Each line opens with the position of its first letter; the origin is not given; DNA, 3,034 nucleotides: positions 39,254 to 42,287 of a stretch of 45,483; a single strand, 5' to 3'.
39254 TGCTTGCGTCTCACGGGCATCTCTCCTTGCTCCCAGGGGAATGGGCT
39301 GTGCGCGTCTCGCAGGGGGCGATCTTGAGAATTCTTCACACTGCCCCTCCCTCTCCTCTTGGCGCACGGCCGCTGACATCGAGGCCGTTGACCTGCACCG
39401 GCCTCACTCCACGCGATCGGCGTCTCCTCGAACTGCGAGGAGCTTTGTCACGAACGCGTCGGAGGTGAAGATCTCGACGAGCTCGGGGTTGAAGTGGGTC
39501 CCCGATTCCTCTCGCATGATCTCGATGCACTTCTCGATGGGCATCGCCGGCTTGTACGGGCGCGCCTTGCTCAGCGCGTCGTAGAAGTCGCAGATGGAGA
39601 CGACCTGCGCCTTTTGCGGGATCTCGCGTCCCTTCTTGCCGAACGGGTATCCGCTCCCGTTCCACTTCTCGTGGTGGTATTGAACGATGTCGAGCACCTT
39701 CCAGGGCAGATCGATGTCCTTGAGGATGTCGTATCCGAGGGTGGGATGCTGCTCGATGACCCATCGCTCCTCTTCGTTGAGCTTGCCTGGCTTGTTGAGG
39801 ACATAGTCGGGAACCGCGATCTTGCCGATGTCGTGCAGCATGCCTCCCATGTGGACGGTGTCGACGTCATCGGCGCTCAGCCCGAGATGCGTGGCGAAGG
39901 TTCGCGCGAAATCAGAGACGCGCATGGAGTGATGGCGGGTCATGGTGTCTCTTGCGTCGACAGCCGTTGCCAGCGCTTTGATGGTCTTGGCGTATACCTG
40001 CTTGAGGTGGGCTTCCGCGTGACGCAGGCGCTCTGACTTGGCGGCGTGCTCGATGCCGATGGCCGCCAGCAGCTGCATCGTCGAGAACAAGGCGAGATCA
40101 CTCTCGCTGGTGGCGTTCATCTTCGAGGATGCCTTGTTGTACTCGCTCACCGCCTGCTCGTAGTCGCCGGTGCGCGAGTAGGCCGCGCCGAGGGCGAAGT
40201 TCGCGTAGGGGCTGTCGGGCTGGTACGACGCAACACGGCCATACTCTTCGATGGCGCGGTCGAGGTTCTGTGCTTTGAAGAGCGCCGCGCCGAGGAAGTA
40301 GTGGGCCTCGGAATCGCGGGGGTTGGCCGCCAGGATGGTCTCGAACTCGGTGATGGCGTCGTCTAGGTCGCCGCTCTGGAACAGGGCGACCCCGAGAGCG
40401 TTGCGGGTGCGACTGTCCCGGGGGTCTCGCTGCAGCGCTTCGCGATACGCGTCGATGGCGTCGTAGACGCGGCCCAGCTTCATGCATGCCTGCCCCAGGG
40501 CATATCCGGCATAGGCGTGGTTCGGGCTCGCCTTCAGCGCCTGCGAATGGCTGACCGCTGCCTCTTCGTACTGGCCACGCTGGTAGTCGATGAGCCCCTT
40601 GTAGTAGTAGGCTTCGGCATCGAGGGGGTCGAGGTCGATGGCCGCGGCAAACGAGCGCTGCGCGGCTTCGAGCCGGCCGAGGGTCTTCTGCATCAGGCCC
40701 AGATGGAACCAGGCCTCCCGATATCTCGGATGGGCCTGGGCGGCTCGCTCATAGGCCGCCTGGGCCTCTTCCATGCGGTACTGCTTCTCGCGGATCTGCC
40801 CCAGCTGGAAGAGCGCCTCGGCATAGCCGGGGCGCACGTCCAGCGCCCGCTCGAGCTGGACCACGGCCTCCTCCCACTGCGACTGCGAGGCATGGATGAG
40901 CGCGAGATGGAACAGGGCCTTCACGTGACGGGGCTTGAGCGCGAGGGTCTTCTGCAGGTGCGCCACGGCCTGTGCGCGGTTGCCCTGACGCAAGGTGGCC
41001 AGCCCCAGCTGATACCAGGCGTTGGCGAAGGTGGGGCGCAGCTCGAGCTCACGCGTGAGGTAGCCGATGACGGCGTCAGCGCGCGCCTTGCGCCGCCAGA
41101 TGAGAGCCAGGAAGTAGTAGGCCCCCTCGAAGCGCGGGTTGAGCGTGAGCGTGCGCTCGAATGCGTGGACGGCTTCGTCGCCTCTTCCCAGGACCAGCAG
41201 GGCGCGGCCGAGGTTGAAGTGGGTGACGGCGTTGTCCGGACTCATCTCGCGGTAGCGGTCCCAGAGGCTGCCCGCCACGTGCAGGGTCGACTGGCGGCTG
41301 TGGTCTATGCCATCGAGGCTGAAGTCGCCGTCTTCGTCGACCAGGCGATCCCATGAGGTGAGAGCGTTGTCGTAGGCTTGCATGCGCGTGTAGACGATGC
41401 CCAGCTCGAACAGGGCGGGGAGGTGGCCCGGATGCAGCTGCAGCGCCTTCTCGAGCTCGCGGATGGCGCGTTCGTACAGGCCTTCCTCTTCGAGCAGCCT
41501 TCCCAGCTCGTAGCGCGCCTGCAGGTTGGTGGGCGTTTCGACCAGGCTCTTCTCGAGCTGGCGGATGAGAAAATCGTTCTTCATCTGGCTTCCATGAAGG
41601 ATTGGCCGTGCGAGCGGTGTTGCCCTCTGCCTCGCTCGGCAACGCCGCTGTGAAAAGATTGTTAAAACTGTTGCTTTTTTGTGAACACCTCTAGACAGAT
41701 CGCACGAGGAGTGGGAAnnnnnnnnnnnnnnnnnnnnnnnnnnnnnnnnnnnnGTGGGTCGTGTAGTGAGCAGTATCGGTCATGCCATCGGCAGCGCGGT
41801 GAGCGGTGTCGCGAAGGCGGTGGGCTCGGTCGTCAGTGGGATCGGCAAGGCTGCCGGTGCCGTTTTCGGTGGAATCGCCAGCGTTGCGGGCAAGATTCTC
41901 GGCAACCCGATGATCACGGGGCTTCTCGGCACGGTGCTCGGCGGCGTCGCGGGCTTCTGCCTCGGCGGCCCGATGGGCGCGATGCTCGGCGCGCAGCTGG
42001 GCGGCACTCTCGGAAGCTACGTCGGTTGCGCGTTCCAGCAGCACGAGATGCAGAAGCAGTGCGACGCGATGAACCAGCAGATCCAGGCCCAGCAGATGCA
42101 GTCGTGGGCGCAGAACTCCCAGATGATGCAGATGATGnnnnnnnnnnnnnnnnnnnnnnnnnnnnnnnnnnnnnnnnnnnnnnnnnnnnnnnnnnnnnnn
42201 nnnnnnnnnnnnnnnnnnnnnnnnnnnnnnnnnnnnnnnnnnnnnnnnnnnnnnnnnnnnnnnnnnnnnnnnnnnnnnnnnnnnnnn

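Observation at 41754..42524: Orphan modular low-complexity protein: synuclein-like 11-mer repeats, glycine zipper, Q/M-rich prion-like segment, MGMPG repeats and a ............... tail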

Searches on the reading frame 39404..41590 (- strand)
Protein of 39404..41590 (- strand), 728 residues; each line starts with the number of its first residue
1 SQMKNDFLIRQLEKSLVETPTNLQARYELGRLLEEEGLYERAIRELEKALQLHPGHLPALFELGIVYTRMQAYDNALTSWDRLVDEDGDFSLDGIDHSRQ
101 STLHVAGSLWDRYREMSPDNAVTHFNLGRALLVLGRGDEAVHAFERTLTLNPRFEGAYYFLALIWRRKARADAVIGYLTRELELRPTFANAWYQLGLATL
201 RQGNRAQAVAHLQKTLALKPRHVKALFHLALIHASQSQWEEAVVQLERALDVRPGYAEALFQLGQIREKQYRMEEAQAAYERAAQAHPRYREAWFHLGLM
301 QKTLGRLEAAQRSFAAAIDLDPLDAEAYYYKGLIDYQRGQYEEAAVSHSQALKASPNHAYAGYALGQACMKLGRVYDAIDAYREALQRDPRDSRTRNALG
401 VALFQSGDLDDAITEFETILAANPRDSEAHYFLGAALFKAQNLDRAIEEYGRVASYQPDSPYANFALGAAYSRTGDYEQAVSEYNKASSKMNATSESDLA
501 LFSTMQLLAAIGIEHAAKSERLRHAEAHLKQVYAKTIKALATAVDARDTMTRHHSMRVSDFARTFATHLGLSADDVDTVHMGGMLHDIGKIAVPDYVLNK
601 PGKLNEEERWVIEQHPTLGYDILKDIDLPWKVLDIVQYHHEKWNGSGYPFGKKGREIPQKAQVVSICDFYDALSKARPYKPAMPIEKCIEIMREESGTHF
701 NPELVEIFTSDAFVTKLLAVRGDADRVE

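Call 6: search_protein_families(library=pfam, proteins=[window:39404-41590:-], max_evalue=0.1)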
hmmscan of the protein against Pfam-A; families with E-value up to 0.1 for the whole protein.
window:39404-41590:- (728 aa): 37 families (the best 25 are shown)
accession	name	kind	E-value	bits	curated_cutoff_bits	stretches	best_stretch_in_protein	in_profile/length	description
PF07719.23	TPR_2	-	5.7e-63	204.3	27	11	363-392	5-34/34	Tetratricopeptide repeat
PF00515.34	TPR_1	-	4.9e-59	194.3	27.8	9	363-392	5-34/34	Tetratricopeptide repeat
PF13414.12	TPR_11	-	3.6e-54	180.6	26.8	8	332-373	1-42/42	TPR repeat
PF13432.12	TPR_16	-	6.4e-52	174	32.7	9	398-454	2-57/65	Tetratricopeptide repeat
PF13431.12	TPR_17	-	2.7e-49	161.8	24.4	7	381-413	1-33/34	Tetratricopeptide repeat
PF14559.12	TPR_19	-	2.6e-45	153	25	8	377-433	9-65/68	Tetratricopeptide repeat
PF13181.12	TPR_8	-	2.9e-45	149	25.7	5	292-322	2-32/34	Tetratricopeptide repeat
PF13428.12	TPR_14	-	5.3e-39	129.1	23.5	7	24-64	2-42/44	Tetratricopeptide repeat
PF13487.12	HD_5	-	1.5e-36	126.1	27.2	1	540-704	3-170/170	HD domain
PF13174.12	TPR_6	-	1.3e-28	98.1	26.3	1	258-288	1-31/33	Tetratricopeptide repeat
PF13424.12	TPR_12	-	2e-28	98.8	30.1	8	189-253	3-75/77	Tetratricopeptide repeat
PF12895.13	ANAPC3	-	4.7e-28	97.7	27.2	6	138-215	6-82/82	Anaphase-promoting complex, cyclosome, subunit 3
PF23914.1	TPR_CcmH_CycH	-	1e-26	94.1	42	3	350-457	41-151/158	Cytochrome c-type biogenesis protein H TPR domain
PF13371.12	TPR_9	-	1.1e-23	83.4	35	6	267-326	5-64/73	Tetratricopeptide repeat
PF01966.28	HD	-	7e-23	81.6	22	1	553-672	3-115/116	HD domain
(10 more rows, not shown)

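Call 7: search_protein_families(library=ncbifam, proteins=[window:39404-41590:-], max_evalue=0.1)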
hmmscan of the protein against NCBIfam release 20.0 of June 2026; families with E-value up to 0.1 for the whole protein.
window:39404-41590:- (728 aa): 44 families (the best 25 are shown)
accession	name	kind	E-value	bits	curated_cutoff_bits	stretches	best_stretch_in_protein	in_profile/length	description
NF040959.1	MamA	equivalog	2.4e-60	203.5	200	5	168-321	50-203/204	magnetosome protein MamA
TIGR02917.1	PEP_TPR_lipo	equivalog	1.1e-54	185.7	312.2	2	117-504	52-440/899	XrtA/PEP-CTERM system TPR-repeat protein PrsT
NF053512.1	nitric_RR_NosR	exception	2.8e-39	135.3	400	1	518-710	159-352/422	response regulator c-di-GMP phosphodiesterase, NosR family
NF033762.1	social_mot_Tgl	equivalog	4.2e-35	121.3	225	4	189-382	31-227/252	social motility TPR repeat lipoprotein Tgl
TIGR02521.1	type_IV_pilW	equivalog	1e-33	116.9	154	4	328-501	34-208/234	type IV pilus biogenesis/stability protein PilW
TIGR02552.1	LcrH_SycD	equivalog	4.2e-31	107.5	104.8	3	399-492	24-117/136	SycD/LcrH family type III secretion system chaperone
NF033758.1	gliding_GltE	equivalog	1.5e-28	100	225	5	311-413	72-174/411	adventurous gliding motility TPR repeat lipoprotein GltE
NF047371.1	FlcA_CTERM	equivalog_domain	2.3e-27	95.7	300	3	403-557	449-610/646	periplasmic flagellar collar protein FlcA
TIGR02795.1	tol_pal_ybgF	equivalog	8.6e-26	90.9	90.1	3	402-461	11-73/119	tol-pal system protein YbgF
NF033920.0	C39_PA2778_fam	equivalog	1.1e-22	80.7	150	4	256-321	189-254/255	PA2778 family cysteine peptidase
NF047507.1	TPR_BatC_Lepto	exception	2.7e-22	79.3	175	2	310-397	43-134/214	TPR repeat-containing protein BatC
NF052415.1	T3SS_chap_SctY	equivalog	8.5e-21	74.5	70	3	298-387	13-105/106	type III secretion apparatus assembly chaperone SctY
NF008391.2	PRK11189.1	equivalog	2.6e-19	69.8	250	5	120-314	64-260/297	lipoprotein NlpI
TIGR00990.1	3a0801s09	subfamily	4.9e-19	68.4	757.25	3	273-420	347-494/615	mitochondrial import receptor subunit TOM70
TIGR00540.1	TPR_hemY_coli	hypoth_equivalog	5.2e-19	68.3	142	3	368-487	270-385/385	heme biosynthesis-associated TPR protein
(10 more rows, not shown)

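Call 48: search_protein_families(library=padloc, proteins=[window:39404-41590:-], max_evalue=0.01)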
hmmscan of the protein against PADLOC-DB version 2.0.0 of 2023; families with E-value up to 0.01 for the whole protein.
window:39404-41590:- (728 aa): 10 families
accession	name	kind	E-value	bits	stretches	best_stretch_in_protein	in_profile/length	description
PDLC01101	PrimPol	-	5.4e-08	29.9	1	241-327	19-103/490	adaptation polymerase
PDLC01172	TPR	-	2.6e-06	24.5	0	392-442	83-137/448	TPR repeats containing protein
PDLC01769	Cas3g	-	5.5e-06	23.3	1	526-591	635-699/836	-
PDLC00940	Cas3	-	9.5e-05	20.6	1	553-652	3-113/178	CRISPR-associated endonuclease Cas3-HD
PDLC01254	Cas3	-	0.00014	20.1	1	552-647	10-90/164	CAS-I; effector_G3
PDLC00939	Cas3g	-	0.00022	17.4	1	526-590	667-731/864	"CRISPR-associated helicase Cas3, subtype Dpsyc"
PDLC01765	Cas3c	-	0.00041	17.4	1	535-652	9-98/612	-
PDLC01293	Cas10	-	0.00051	17.1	1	580-675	2-76/577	CAS-III; effector_LS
PDLC02079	Cas3b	-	0.0021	14.3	1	547-592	11-52/691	-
PDLC04781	PDC-M71B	-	0.0049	13.6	0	9-54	136-181/515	-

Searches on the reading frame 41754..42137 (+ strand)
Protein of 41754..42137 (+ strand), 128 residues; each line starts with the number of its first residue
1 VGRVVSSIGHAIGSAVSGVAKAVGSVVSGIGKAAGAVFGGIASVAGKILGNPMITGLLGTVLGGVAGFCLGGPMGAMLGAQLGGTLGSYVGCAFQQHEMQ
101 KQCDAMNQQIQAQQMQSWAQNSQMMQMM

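Call 37: find_homologous_proteins(query=A3, max_evalue=0.001)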
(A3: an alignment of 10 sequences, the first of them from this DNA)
Query A3 (10 sequences) (128 aa, profile of the alignment): 15 proteins with E <= 0.001 among 8000 candidates.
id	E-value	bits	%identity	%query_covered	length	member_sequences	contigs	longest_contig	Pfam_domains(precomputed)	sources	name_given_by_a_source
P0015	5.8e-38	148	33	98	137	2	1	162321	PF13488.12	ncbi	-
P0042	1.8e-35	140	29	85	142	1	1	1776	-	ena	-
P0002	3.4e-34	136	43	78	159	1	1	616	-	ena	-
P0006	1.5e-27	114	47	48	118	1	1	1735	-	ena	-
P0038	1.6e-6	46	-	-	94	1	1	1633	-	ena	-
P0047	2.4e-5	43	38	55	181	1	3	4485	-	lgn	-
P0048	2.9e-5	42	58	9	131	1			PF05099.19,PF27507.1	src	-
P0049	8.6e-5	41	66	23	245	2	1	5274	PF05099.19,PF00226.37,PF27507.1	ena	-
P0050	1.0e-4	41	47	15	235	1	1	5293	PF05099.19,PF00226.37,PF27507.1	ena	-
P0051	1.9e-4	40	54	10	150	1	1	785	PF05099.19,PF27507.1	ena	-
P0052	2.0e-4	40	82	9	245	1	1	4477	-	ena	-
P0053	3.3e-4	39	58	26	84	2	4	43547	PF27507.1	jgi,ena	-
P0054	4.1e-4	39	44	40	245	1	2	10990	PF05099.19,PF00226.37,PF27507.1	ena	-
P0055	5.9e-4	38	57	23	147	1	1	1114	PF05099.19,PF27507.1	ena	-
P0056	8.1e-4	38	44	35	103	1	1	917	PF05099.19,PF27507.1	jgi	jgi:DnaJ like chaperone protein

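Call 49: search_solved_structures(query=A3, max_evalue=1, show_alignments=2)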
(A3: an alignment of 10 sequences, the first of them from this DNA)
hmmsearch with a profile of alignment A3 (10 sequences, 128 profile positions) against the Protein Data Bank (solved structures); distinct sequences matched with E-value up to 1: 5.
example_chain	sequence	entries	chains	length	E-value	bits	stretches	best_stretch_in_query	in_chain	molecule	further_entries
7qog_M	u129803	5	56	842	0.018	18.7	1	52-112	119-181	Cargo protein 1 gp45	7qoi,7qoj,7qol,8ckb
9ki1_g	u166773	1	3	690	0.047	17.4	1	53-110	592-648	Probable tape measure protein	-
6x65_N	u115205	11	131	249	0.47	14.2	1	61-111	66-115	Outer membrane protein, OmpA family protein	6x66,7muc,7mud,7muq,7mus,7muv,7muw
32pz_B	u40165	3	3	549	0.6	13.8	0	37-83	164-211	Quinidine resistance protein 2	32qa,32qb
4z7f_A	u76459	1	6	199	0.63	13.8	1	37-101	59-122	Folate ECF transporter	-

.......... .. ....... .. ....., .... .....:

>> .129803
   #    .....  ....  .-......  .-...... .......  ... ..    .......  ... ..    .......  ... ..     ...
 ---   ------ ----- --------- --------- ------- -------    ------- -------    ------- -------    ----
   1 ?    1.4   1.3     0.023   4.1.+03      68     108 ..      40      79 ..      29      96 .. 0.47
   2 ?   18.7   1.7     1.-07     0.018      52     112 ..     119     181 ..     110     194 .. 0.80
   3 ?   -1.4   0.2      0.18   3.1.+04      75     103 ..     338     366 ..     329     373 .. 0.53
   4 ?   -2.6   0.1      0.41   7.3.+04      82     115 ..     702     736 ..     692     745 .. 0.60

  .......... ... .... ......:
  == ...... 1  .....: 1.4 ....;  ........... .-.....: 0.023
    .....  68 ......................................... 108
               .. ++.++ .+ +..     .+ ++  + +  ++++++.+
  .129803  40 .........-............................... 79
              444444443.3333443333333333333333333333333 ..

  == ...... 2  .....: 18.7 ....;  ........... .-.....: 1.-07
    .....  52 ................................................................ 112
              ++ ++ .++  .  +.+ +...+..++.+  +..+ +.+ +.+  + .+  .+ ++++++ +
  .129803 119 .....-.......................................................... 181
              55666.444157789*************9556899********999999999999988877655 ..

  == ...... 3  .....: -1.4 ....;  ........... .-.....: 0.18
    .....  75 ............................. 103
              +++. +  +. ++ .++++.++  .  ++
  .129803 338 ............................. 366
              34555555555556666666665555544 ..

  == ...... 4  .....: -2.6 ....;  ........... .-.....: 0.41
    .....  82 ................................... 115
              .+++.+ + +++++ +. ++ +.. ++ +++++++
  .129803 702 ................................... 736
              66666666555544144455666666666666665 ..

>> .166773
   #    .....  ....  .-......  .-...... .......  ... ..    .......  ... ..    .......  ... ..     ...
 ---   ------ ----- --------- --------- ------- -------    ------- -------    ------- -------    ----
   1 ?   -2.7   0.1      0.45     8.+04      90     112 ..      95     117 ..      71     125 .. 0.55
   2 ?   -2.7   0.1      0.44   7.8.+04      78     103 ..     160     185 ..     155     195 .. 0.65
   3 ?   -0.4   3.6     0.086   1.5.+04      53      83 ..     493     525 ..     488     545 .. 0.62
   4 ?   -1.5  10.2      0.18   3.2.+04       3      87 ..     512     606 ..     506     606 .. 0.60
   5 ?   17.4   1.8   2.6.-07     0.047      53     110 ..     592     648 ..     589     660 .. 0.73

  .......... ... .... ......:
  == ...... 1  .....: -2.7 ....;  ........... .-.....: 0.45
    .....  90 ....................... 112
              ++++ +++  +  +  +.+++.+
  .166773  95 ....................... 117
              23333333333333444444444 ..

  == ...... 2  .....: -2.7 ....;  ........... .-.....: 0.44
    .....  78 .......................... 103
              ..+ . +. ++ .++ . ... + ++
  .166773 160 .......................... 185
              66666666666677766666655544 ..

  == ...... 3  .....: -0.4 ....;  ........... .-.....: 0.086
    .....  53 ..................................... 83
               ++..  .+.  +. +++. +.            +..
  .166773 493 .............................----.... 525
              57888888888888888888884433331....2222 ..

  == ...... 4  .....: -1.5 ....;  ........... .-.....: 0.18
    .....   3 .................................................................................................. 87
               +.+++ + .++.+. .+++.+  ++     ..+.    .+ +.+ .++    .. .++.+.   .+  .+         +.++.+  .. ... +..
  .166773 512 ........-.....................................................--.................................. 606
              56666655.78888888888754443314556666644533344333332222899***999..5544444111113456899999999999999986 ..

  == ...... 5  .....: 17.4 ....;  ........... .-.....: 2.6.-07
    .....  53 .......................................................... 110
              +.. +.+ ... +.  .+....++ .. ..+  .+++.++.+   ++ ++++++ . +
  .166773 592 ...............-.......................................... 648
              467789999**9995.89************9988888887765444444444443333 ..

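Call 56: search_protein_families(library=pfam, proteins=[P0047], max_evalue=0.01)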
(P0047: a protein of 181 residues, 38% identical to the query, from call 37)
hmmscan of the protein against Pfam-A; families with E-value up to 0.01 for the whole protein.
P0047 (181 aa): 0 families

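Call 63: search_dna_similar(query=window:41754-42137:+, collection=plasmids, mode=protein, max_evalue=0.001, max_rows=10)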
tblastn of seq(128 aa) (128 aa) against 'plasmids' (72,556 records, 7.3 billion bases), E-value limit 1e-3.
No match.

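Call 64: search_dna_similar(query=window:41754-42137:+, collection=phages, mode=protein, max_evalue=0.001, max_rows=10)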
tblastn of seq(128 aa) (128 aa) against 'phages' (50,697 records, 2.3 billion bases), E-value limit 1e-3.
No match.

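Call 67: find_encoding_contigs(protein=P0047, flank=6000, max_places=4)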
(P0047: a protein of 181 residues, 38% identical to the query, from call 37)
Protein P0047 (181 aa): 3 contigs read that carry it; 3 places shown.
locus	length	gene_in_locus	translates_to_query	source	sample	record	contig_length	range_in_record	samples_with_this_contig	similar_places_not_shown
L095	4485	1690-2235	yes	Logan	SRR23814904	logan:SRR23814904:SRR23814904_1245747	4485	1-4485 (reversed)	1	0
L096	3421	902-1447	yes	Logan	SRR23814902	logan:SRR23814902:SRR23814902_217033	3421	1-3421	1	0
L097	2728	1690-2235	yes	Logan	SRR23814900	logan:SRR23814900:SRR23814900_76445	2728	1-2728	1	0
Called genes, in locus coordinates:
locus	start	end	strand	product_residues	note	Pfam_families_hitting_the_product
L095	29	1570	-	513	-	PF00474:SSF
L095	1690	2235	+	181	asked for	-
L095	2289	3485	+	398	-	PF07719:TPR_2 (faint), PF00515:TPR_1 (faint), PF12895:ANAPC3 (faint), PF13176:TPR_7 (faint), PF13181:TPR_8 (faint), PF13428:TPR_14 (weak), PF13432:TPR_16, PF14559:TPR_19, +1 more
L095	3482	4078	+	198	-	PF00583:Acetyltransf_1, PF13508:Acetyltransf_7 (weak)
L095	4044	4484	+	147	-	?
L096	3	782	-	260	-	?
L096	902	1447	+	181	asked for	-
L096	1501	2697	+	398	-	PF07719:TPR_2 (faint), PF00515:TPR_1 (faint), PF12895:ANAPC3 (faint), PF13176:TPR_7 (faint), PF13181:TPR_8 (faint), PF13428:TPR_14 (weak), PF13432:TPR_16, PF14559:TPR_19, +1 more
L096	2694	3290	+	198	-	PF00583:Acetyltransf_1, PF13508:Acetyltransf_7 (weak)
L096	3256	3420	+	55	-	?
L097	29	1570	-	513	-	PF00474:SSF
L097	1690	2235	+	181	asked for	-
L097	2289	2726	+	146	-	?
